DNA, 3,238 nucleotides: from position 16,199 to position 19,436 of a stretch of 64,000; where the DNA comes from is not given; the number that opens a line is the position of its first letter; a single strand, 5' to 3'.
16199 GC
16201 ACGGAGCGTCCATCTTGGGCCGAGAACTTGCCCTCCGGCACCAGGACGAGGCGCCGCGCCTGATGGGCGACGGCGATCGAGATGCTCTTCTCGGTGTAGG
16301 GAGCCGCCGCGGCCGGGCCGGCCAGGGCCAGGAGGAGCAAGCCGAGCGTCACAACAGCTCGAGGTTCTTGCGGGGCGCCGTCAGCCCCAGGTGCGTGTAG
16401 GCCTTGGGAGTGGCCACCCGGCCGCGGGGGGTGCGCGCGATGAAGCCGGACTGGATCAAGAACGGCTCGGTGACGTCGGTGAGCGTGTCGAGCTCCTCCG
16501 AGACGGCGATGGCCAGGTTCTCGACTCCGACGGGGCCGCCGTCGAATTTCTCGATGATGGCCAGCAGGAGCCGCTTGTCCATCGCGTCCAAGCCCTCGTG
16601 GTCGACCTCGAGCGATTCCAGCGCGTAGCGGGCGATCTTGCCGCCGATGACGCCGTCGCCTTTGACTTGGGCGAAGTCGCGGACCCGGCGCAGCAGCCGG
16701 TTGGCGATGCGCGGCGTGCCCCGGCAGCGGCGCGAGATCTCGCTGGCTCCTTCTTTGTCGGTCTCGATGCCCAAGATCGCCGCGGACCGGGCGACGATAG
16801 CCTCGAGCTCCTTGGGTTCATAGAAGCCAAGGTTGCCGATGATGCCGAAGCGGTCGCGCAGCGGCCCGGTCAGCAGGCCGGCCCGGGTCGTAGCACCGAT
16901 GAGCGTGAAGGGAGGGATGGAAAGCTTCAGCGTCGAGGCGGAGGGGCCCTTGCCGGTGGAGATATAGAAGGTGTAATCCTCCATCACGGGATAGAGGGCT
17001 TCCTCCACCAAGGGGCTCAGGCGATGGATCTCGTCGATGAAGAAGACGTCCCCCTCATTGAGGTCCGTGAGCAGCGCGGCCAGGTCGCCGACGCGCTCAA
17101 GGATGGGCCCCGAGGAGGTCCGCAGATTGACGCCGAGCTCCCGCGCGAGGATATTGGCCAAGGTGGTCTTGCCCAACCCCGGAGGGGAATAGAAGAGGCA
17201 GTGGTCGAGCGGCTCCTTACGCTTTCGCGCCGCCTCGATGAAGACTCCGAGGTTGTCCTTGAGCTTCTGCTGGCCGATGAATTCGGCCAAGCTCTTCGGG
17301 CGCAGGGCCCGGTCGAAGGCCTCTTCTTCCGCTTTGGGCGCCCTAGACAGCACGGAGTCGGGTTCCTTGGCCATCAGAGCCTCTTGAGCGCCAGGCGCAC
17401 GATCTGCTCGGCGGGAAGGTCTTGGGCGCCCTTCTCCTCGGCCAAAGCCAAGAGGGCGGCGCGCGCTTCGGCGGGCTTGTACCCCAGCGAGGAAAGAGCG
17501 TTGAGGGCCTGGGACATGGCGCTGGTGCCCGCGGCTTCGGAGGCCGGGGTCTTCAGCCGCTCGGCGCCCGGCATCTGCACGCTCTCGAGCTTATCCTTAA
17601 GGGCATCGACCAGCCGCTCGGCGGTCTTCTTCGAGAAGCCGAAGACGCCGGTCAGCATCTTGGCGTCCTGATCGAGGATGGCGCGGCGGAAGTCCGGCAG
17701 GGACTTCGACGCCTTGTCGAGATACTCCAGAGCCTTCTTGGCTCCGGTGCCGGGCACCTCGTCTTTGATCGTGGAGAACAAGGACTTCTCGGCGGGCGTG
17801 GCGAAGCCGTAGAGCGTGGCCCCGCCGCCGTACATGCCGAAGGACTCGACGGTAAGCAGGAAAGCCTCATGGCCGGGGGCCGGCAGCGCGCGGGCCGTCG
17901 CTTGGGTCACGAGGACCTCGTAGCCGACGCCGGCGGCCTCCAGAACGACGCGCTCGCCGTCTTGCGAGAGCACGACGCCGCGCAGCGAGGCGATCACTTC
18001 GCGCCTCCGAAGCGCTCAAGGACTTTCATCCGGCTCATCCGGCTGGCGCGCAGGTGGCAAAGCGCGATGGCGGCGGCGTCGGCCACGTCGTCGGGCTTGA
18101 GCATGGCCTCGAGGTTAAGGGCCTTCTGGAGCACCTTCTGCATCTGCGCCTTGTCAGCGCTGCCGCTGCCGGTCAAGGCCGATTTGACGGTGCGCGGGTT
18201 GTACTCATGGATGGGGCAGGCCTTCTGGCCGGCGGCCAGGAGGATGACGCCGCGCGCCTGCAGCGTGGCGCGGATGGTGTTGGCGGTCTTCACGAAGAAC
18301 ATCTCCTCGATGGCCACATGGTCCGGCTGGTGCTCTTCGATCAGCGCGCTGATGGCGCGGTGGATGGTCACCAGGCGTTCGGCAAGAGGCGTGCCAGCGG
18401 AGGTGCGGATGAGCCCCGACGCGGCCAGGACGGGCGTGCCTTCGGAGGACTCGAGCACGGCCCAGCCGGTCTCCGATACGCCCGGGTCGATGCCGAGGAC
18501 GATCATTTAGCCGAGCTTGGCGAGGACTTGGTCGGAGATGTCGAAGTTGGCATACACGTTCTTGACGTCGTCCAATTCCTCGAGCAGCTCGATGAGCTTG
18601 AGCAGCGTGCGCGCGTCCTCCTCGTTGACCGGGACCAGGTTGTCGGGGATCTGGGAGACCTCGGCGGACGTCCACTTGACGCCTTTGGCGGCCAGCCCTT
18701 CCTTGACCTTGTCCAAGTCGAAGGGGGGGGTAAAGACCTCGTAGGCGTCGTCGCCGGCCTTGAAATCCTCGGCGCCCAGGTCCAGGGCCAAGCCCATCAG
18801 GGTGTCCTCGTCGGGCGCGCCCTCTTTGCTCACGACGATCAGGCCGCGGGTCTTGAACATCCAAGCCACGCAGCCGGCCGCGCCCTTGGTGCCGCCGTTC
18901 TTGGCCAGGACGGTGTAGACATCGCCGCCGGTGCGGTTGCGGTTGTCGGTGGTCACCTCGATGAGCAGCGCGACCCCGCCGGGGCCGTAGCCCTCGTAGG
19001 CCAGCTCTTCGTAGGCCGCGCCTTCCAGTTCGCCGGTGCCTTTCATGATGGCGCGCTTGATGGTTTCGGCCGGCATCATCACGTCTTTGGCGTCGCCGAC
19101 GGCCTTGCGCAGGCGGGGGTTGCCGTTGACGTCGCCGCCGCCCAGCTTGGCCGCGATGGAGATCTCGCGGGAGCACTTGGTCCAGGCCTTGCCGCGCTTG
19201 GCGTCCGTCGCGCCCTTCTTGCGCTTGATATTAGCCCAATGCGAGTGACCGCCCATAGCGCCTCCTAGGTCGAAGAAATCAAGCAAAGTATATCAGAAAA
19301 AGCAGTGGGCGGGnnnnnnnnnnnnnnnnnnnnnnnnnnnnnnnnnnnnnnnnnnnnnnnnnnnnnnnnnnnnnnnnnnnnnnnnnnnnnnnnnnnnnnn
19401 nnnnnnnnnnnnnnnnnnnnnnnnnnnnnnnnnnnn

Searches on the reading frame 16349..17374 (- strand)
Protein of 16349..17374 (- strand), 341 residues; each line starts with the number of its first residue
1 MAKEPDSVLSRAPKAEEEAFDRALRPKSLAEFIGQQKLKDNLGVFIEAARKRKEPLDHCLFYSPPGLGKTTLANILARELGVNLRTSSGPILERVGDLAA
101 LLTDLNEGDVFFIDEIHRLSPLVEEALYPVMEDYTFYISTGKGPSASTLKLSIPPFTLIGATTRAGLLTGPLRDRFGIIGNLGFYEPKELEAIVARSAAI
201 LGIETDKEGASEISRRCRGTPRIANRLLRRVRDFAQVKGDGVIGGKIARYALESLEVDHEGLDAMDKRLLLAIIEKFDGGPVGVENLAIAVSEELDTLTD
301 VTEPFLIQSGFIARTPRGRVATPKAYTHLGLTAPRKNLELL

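Call 83: search_protein_families(library=pfam, proteins=[window:16349-17374:-], max_evalue=0.001)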
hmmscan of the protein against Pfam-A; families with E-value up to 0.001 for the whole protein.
window:16349-17374:- (341 aa): 5 families
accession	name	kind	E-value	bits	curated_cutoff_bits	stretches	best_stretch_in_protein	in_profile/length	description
PF05496.18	RuvB_N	-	4.1e-72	241.6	27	1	24-181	1-158/159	Holliday junction DNA helicase RuvB P-loop domain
PF17864.7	AAA_lid_4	-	1.7e-32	111.4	27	1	185-258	1-74/74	RuvB AAA lid domain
PF05491.19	RuvB_C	-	1.4e-23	83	24.7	1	260-329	2-71/72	RuvB C-terminal winged helix domain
PF00004.35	AAA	-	1.6e-16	61.3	21.2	1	59-179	1-126/131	ATPase family associated with various cellular activities (AAA)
PF07728.20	AAA_5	-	1.7e-07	31.8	22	1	100-176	59-139/139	AAA domain (dynein-related subfamily)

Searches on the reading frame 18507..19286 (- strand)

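Call 83: search_protein_families(library=pfam, proteins=[window:18507-19286:-], max_evalue=0.001)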
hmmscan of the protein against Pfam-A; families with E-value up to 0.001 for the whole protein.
window:18507-19286:- (259 aa): 2 families
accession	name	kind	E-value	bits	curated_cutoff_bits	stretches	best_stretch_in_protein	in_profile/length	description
PF01709.26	Transcrip_reg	-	5.2e-53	179.5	27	1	92-248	1-160/160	TACO1/YebC second and third domain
PF20772.2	TACO1_YebC_N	-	7.6e-28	97.2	36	1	15-86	1-73/73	TACO1/YebC protein N-terminal domain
